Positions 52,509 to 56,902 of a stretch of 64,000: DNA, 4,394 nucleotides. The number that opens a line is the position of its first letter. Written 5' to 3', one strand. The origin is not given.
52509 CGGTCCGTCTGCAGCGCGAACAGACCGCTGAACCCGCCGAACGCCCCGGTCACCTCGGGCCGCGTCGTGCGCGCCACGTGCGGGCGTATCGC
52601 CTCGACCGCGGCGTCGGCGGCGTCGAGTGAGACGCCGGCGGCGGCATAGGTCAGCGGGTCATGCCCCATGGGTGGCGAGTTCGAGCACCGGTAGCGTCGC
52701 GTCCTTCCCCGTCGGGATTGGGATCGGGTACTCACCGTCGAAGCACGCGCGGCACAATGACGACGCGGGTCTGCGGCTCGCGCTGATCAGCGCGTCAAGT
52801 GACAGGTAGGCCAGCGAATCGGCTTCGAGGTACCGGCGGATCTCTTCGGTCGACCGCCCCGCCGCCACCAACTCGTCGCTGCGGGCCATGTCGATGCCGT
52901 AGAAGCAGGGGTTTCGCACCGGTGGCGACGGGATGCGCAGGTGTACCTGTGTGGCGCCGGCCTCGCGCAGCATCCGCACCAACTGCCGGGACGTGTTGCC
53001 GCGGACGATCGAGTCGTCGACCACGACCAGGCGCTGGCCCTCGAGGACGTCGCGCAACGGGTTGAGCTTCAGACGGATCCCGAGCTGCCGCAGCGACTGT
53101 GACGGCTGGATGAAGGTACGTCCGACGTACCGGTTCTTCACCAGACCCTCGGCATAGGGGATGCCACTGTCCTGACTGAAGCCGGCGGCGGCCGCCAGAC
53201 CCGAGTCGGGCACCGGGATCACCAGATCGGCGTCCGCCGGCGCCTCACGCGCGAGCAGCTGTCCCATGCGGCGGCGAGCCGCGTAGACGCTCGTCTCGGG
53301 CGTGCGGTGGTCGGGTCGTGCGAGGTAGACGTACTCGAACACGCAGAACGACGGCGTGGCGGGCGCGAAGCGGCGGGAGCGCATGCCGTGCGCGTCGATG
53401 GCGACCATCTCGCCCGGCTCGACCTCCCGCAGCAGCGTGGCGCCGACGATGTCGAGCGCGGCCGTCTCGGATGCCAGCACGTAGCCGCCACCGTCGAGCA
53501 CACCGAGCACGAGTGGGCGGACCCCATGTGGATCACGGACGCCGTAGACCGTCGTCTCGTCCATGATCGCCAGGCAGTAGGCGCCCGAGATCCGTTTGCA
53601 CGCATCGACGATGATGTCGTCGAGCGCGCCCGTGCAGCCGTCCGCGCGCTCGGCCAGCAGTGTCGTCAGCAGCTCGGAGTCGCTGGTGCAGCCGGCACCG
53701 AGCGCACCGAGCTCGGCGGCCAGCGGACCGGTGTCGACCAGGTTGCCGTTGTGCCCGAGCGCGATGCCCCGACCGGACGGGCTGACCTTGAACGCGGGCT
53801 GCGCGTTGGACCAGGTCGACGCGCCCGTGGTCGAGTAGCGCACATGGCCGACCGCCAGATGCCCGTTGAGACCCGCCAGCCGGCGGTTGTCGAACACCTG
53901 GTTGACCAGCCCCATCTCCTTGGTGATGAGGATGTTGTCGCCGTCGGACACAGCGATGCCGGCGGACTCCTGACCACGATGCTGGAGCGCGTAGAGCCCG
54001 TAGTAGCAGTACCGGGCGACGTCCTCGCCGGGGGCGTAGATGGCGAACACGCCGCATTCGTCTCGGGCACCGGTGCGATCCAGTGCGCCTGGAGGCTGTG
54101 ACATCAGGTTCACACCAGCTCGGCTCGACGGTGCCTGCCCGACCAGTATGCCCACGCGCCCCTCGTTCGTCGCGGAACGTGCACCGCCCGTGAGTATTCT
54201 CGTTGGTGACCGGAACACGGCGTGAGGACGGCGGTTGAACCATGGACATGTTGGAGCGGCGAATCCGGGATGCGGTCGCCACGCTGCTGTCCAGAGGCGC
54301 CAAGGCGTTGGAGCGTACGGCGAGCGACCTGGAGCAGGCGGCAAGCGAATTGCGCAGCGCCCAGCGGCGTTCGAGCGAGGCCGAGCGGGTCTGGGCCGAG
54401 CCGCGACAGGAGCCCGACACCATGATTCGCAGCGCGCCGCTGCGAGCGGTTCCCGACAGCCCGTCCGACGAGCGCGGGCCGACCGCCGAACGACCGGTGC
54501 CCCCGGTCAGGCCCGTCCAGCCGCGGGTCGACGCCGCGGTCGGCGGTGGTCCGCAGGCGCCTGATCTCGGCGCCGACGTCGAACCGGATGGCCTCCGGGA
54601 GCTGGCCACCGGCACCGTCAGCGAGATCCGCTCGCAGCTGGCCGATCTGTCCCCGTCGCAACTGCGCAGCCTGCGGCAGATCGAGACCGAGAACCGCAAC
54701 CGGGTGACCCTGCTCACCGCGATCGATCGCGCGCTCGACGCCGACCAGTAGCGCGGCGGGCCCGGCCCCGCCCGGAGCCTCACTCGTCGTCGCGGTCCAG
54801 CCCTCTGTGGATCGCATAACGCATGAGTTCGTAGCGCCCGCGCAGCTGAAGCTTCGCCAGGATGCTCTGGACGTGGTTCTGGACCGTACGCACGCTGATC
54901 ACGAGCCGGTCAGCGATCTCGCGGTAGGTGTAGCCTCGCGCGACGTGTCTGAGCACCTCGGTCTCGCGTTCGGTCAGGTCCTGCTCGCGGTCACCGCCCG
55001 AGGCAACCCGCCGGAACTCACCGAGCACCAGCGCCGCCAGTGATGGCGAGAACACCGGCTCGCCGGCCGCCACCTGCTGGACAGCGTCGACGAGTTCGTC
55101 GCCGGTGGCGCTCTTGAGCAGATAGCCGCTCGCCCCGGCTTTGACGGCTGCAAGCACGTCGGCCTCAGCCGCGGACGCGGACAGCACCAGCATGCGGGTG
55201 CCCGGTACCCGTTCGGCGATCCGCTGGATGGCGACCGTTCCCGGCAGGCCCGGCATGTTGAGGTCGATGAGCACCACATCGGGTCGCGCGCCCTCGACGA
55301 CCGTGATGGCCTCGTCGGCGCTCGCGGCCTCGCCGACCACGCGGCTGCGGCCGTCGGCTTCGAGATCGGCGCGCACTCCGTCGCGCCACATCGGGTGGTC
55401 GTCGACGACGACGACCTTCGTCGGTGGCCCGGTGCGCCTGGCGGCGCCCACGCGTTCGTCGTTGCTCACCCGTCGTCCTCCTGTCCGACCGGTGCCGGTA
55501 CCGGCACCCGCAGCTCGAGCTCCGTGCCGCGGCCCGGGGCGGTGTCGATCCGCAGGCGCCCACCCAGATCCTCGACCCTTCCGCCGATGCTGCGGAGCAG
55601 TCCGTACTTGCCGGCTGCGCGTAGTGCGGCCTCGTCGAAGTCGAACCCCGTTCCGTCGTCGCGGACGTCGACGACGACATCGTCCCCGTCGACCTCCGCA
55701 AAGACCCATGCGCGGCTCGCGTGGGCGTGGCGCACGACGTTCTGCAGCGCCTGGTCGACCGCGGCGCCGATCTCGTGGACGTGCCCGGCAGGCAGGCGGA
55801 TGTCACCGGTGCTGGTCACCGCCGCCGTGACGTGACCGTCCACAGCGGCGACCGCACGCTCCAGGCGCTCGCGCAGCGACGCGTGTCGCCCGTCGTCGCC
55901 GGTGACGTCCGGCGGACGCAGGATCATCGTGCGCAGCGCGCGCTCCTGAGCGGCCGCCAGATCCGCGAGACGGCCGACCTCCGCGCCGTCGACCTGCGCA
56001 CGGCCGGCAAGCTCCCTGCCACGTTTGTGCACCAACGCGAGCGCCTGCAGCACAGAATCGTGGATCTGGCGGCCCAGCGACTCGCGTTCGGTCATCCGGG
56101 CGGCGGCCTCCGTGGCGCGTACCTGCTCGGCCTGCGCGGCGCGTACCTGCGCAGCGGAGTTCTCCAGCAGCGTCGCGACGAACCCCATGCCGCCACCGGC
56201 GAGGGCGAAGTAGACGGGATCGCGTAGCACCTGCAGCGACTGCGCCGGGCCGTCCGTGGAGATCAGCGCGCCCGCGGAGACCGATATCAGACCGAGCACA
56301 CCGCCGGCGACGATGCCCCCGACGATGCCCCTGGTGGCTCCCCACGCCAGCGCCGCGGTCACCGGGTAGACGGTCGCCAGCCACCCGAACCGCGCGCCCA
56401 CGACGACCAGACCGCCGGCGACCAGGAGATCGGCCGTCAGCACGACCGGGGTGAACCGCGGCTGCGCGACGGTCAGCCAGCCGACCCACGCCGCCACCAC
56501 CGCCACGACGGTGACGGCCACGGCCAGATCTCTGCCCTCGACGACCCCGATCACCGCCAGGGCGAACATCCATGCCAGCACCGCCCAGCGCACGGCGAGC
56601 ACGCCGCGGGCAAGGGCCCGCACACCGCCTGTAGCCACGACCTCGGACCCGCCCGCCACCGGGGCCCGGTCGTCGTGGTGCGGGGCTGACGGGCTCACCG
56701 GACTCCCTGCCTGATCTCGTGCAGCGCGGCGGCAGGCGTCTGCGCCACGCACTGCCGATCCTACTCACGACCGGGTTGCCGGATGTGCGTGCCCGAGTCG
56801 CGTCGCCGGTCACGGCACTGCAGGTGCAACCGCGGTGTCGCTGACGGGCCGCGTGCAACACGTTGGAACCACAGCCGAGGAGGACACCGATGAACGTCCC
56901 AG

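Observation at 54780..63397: About 9 kb cassette between purF and purL: two-component system divergent from an AT3 acyltransferase / nitroreductase-like / PaaK-CapK-like ligase operon plus a giant membrane protein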

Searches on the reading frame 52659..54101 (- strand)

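Call 40: search_protein_families(library=pfam, proteins=[window:52659-54101:-], max_evalue=0.01)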
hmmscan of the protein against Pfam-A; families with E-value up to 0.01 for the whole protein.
window:52659-54101:- (480 aa): 5 families
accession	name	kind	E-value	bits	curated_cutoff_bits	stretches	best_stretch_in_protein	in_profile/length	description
PF13522.11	GATase_6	-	1.7e-13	51.2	27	1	79-212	9-130/130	Glutamine amidotransferase domain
PF13537.11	GATase_7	-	1.8e-12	47.8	25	1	97-216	10-121/123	Glutamine amidotransferase domain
PF00156.33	Pribosyltran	-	3e-06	27.1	26.3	1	281-388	21-120/158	Phosphoribosyl transferase domain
PF00310.26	GATase_2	-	8.1e-06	25.3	19.9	0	175-238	332-397/420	Glutamine amidotransferases class-II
PF13230.11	GATase_4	-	0.00076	18.9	23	1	78-128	69-118/272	Glutamine amidotransferases class-II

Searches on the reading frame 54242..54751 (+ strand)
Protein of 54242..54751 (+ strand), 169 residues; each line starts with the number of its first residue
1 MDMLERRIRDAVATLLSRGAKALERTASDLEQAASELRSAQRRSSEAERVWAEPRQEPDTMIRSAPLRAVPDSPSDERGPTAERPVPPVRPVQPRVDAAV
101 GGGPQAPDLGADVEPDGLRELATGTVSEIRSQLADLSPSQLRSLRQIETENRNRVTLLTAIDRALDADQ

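Call 40: search_protein_families(library=pfam, proteins=[window:54242-54751:+], max_evalue=0.01)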
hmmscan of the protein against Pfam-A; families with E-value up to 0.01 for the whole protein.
window:54242-54751:+ (169 aa): 0 families

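Call 78: search_protein_families(library=ncbifam, proteins=[window:54242-54751:+], max_evalue=0.001)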
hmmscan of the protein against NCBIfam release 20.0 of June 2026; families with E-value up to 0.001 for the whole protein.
window:54242-54751:+ (169 aa): 0 families
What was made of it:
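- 54242..54751 (+): Conserved hypothetical 169-aa ORF between purF and the response regulator. No Pfam or NCBIfam hit (calls 40, 78).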

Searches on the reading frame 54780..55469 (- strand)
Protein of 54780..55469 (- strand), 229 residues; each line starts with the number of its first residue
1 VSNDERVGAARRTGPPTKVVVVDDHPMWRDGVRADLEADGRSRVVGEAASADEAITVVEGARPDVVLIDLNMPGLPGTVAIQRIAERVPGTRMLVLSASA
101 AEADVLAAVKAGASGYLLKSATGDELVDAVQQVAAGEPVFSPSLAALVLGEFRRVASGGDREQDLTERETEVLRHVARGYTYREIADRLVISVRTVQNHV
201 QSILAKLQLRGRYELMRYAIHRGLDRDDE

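Call 7: search_protein_families(library=pfam, proteins=[window:54780-55469:-], max_evalue=0.1)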
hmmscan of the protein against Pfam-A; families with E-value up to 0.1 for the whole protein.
window:54780-55469:- (229 aa): 11 families
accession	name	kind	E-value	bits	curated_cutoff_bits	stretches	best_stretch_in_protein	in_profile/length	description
PF00072.30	Response_reg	-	2.2e-24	86.2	30.2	1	19-131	1-111/111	Response regulator receiver domain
PF00196.25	GerE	-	3.8e-16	58.9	23.5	1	164-219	2-57/57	Bacterial regulatory proteins, luxR family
PF08281.18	Sigma70_r4_2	-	3.9e-06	26.9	25.7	1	165-207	11-54/54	Sigma-70, region 4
PF13384.12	HTH_23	-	8.6e-06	25.9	24.6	1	171-199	9-37/50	Homeodomain-like domain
PF04545.22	Sigma70_r4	-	4.9e-05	23.2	24.1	1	164-208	4-49/50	Sigma-70, region 4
PF13518.12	HTH_28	-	0.00028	21.3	25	1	171-201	4-34/52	Helix-turn-helix domain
PF08279.18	HTH_11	-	0.0031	17.8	25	1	181-206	17-42/55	HTH domain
PF13551.12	HTH_29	-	0.0062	17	28.1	1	171-202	3-35/64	Winged helix-turn helix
PF13936.12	HTH_38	-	0.0067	16.6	27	1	175-200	16-41/44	Helix-turn-helix domain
PF07638.17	Sigma70_ECF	-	0.013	15.9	21.1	1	174-208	146-180/185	ECF sigma factor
PF04967.18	HTH_10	-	0.018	15.3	23.1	1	176-207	20-51/53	HTH DNA binding domain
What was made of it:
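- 54780..55469 (-): NarL-type response regulator (229 aa). Pfam Response_reg 2e-24 + GerE 4e-16 (call 7).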

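Call 8: search_protein_families(library=ncbifam, proteins=[window:54780-55469:-], max_evalue=0.1)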
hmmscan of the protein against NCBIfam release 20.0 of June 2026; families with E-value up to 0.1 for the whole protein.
window:54780-55469:- (229 aa): 129 families (the best 25 are shown)
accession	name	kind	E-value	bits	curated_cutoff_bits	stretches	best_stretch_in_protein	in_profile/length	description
NF007935.0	PRK10651.1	equivalog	2.6e-50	170.6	250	1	16-216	6-207/216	two-component system response regulator NarL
NF052445.1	RespRegMctR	equivalog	6e-49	166.2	300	1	17-224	2-204/205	two-component system response regulator MctR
NF047785.1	respo_reg_MadR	equivalog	2e-44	151.5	300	1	18-224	2-208/209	MadR family response regulator transcription factor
NF007708.0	PRK10403.1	equivalog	5.6e-42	143.6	343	1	16-213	6-202/215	nitrate/nitrite response regulator protein NarP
NF011896.0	PRK15369.1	equivalog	2.8e-37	128.4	242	1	17-223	4-208/211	two component system response regulator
NF007018.1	PRK09483.1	equivalog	6.4e-35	120.8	280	1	18-224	3-208/217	UvrY/SirA/GacA family response regulator transcription factor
NF007403.0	PRK09935.1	equivalog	1.6e-26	93.2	271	1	16-220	3-205/210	fimbria biosynthesis transcriptional regulator FimZ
NF007685.0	PRK10360.1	equivalog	1.3e-24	87.1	258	1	18-217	3-190/196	response regulator transcription factor UhpA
NF041830.1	RR_TF_ErdR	exception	1.6e-21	77.1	390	1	18-213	3-199/213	response regulator transcription factor ErdR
NF007419.0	PRK09958.1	equivalog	2.3e-21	76.3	251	1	19-219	3-198/204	acid-sensing system DNA-binding response regulator EvgA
NF008098.0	PRK10840.1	equivalog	4.7e-19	68.7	235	1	18-219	5-205/216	response regulator transcription factor RcsB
NF001965.0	PRK00742.1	subfamily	1.8e-16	60.3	293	1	17-123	4-111/357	chemotaxis-specific protein-glutamate methyltransferase CheB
NF006900.1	PRK09390.1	equivalog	4e-16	59.2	255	1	18-222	6-200/203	response regulator FixJ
NF041367.1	CheY_Halo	equivalog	5e-15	55.9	200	1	19-133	1-113/114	chemotaxis protein CheY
NF052366.1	photon_PedR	equivalog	1.1e-14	54.3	120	1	164-223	2-61/74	photosynthetic electron transport-dependent transcriptional regulator PedR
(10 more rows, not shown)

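Call 28: search_protein_families(library=padloc, proteins=[window:54780-55469:-], max_evalue=0.01)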
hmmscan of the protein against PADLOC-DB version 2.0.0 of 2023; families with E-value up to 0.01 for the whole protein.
window:54780-55469:- (229 aa): 4 families
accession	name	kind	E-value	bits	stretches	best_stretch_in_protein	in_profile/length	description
PDLC01851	CARF3--CARF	-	1.3e-08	32.6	1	162-208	207-253/279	-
PDLC01855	CARF3--CARF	-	1.5e-07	29.4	1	164-208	217-261/288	-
PDLC00405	SduA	-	5e-05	21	1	17-79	7-67/323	DUF4263 domain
PDLC01848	CARF3--CARF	-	0.00077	17.2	1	163-204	133-174/197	-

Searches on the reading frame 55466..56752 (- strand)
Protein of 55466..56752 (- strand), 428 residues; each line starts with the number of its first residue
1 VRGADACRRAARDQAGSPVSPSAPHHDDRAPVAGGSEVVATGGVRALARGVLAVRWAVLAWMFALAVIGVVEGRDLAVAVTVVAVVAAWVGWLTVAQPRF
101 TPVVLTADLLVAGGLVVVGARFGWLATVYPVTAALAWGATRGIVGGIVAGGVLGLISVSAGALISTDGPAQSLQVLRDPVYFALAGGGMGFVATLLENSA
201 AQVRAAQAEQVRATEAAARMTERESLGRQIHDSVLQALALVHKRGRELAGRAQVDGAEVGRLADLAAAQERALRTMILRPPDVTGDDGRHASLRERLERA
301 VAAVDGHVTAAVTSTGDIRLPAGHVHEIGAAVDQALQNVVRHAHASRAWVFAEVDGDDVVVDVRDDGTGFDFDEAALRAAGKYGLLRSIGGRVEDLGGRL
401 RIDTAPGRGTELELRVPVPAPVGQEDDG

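Call 7: search_protein_families(library=pfam, proteins=[window:55466-56752:-], max_evalue=0.1)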
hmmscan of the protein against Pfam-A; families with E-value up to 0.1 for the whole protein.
window:55466-56752:- (428 aa): 2 families
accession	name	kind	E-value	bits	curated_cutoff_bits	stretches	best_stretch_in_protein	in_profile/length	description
PF02518.31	HATPase_c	-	2.9e-09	37.8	26.4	1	329-419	7-110/111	Histidine kinase-, DNA gyrase B-, and HSP90-like ATPase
PF13581.12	HATPase_c_2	-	7e-05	23.3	27.4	1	316-382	20-91/127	Histidine kinase-like ATPase domain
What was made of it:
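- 55466..56698 (-): Intramembrane-sensing histidine kinase, MacS-like (410 aa; the longest ORF extends to 56752). HATPase_c (call 7).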

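Call 8: search_protein_families(library=ncbifam, proteins=[window:55466-56752:-], max_evalue=0.1)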
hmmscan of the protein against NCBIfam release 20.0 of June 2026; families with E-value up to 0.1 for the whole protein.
window:55466-56752:- (428 aa): 13 families
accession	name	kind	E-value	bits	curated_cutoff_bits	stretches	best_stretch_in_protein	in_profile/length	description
NF047322.1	HK_morpho_MacS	equivalog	1.1e-56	192.7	300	1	45-417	4-367/367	MacS family sensor histidine kinase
NF052531.1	Strep_LiaS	equivalog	5.2e-13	48.9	450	1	221-418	131-327/328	envelope stress sensor histidine kinase LiaS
NF052443.1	SensHisKinMctS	equivalog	1.4e-10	40.1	700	1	218-420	246-450/457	two-component system sensor histidine kinase MctS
NF047786.1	his_kin_MadS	equivalog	3.3e-09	36.4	500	1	196-417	204-434/434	MadS family sensor histidine kinase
NF008184.0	PRK10935.1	equivalog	4.2e-09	35.6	553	1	331-417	475-558/565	nitrate/nitrite two-component system sensor histidine kinase NarQ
NF008649.0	PRK11644.1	equivalog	2.5e-08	33.1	408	1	334-417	419-495/499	signal transduction histidine-protein kinase/phosphatase UhpB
NF007896.0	PRK10600.1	equivalog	5.3e-08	32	578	1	332-414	503-581/598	nitrate/nitrite two-component system sensor histidine kinase NarX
NF003144.0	PRK04069.1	equivalog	0.0015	18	145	1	326-377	41-96/161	anti-sigma B factor RsbW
NF033792.0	ActS_PrrB_HisK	equivalog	0.0055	15.6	350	1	324-372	308-355/423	ActS/PrrB/RegB family redox-sensitive histidine kinase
NF041336.1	CheA_Halo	equivalog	0.016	13.8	950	0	350-377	432-459/666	chemotaxis protein CheA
NF007898.0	PRK10604.1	equivalog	0.022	13.9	478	1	320-375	312-366/433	two-component system sensor histidine kinase RstB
TIGR01925.2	spIIAB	equivalog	0.039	13.9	135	0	321-377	31-91/137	anti-sigma F factor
TIGR01924.1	rsbW_low_gc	equivalog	0.068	12.6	155.05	0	325-375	40-94/159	anti-sigma B factor RsbW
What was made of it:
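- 55466..56698 (-): NCBIfam MacS family NF047322 scores 192.7 bits over the full length, below the cut-off of 300; weaker LiaS/MctS/MadS matches (call 8).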

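Call 28: search_protein_families(library=padloc, proteins=[window:55466-56752:-], max_evalue=0.01)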
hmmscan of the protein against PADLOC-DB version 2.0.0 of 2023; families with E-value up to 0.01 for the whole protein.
window:55466-56752:- (428 aa): 0 families
